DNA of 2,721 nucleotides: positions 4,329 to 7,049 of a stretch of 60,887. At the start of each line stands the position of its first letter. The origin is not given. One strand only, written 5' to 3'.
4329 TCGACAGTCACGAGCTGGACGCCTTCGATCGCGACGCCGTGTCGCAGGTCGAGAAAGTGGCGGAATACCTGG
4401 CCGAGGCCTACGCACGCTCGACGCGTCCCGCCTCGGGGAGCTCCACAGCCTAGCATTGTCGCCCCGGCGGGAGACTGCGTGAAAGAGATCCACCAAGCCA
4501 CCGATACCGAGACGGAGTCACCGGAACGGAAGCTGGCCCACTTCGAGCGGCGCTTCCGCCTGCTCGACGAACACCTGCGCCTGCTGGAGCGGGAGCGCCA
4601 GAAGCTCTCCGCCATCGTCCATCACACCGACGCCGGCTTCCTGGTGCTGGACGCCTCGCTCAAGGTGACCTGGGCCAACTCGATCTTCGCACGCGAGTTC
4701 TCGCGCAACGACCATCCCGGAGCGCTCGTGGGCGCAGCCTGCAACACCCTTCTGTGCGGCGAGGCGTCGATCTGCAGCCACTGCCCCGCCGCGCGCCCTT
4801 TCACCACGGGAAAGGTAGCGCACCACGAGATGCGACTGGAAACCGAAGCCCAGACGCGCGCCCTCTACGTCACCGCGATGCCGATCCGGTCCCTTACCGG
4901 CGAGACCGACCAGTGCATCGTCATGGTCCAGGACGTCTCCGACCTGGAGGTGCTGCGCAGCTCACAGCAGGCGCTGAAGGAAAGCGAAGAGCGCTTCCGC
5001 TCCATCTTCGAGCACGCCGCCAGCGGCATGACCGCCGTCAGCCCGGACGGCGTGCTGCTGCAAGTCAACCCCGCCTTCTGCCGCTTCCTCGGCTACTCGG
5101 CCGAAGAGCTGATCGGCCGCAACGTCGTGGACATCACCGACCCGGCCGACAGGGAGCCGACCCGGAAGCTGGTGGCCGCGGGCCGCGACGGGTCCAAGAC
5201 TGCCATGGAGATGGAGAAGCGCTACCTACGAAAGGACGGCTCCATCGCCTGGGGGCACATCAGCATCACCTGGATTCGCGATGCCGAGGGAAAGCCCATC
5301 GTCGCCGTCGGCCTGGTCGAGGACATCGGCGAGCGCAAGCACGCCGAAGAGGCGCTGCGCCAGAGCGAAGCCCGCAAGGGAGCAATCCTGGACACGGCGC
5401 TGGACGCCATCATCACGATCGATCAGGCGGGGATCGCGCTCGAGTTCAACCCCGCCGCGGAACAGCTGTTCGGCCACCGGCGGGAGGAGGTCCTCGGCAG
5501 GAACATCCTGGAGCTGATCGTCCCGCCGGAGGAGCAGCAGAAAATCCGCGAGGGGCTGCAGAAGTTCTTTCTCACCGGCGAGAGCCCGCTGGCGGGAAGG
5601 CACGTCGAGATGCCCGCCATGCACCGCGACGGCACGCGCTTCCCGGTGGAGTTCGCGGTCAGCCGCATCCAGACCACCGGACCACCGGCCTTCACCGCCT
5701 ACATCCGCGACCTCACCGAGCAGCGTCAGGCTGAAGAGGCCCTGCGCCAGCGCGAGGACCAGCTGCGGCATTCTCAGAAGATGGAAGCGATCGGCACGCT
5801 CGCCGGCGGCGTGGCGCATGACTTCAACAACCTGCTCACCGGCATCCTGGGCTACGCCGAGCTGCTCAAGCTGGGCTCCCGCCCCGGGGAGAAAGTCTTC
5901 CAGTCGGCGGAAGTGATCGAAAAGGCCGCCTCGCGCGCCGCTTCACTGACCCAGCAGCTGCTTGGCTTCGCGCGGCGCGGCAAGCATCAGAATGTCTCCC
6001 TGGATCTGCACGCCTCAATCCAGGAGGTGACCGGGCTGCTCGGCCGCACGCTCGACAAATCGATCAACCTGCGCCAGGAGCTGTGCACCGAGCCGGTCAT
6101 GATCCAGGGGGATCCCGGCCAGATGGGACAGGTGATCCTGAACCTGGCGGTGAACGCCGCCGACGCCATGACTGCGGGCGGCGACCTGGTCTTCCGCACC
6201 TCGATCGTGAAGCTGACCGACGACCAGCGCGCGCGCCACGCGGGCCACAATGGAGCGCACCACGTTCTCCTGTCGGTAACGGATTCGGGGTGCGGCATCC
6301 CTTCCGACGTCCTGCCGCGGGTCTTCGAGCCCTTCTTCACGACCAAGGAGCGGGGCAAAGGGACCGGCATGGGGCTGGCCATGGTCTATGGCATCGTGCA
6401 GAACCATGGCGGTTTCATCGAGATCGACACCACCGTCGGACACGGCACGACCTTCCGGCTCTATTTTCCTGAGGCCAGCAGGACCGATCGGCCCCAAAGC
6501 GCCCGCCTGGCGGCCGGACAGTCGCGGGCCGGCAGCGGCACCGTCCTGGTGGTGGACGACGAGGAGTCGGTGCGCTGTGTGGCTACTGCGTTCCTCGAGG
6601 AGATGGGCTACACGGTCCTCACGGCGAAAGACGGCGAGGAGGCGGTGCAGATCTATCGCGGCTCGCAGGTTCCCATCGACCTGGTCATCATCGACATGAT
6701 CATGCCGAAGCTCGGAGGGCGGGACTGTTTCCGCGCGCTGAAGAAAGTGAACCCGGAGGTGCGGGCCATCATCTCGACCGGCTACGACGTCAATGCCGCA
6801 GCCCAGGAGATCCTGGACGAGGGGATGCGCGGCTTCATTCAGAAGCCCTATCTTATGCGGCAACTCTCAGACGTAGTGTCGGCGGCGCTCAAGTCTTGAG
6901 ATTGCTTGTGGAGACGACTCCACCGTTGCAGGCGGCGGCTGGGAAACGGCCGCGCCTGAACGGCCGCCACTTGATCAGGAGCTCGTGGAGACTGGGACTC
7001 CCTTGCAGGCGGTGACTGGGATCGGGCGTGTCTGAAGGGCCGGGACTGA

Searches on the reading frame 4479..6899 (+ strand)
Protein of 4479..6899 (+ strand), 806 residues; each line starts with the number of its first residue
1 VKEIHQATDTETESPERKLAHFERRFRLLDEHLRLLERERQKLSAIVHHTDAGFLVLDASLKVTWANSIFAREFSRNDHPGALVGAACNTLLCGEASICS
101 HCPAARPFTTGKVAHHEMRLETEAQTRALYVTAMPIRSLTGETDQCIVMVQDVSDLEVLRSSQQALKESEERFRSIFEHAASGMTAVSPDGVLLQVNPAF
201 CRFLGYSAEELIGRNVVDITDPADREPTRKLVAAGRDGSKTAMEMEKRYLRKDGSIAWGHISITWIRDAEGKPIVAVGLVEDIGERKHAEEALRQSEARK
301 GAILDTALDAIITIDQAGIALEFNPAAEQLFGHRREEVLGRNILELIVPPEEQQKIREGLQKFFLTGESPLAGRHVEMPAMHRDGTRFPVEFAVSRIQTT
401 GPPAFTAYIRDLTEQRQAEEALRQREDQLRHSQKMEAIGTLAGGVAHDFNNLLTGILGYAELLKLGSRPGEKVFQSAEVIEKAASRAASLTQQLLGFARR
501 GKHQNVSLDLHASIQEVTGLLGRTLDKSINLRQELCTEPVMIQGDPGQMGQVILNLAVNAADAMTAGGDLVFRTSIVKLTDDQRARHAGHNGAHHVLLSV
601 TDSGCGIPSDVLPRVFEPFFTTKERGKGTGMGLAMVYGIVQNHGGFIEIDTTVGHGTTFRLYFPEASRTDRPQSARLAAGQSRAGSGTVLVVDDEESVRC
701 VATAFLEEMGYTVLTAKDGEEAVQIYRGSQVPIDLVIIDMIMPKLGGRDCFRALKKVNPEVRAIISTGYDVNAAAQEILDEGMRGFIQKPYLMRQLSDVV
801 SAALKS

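Call 52: search_protein_families(library=pfam, proteins=[window:4479-6899:+], max_evalue=0.001)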
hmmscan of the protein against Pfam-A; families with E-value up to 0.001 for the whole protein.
window:4479-6899:+ (806 aa): 10 families
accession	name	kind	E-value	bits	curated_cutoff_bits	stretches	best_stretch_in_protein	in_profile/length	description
PF00989.32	PAS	-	4.8e-38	130.1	22.6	2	171-283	1-113/113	PAS fold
PF13426.13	PAS_9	-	4.7e-37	126.8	27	2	184-284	4-102/103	PAS domain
PF08448.16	PAS_4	-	5.1e-28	97.9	23.1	3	177-287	1-109/110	PAS fold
PF02518.31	HATPase_c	-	2.7e-23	83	26.4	1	544-666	1-110/111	Histidine kinase-, DNA gyrase B-, and HSP90-like ATPase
PF00072.30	Response_reg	-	2.1e-22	79.8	30.2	1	689-800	1-110/111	Response regulator receiver domain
PF13188.13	PAS_8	-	7.9e-20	70.5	21.8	2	171-226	1-56/65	PAS domain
PF08447.18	PAS_3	-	2.6e-19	69.7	25.6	1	194-279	2-88/89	PAS fold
PF00512.31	HisKA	-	6.3e-10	39.4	26.9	1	439-500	3-63/66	His Kinase A (phospho-acceptor) domain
PF24820.1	Diguanyl_cycl_sensor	-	6.6e-07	29.7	28.1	0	308-411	6-109/109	Diguanylate cyclase-like sensor domain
PF13596.12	PAS_10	-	0.00015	22.8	22.1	0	310-363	11-62/106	PAS domain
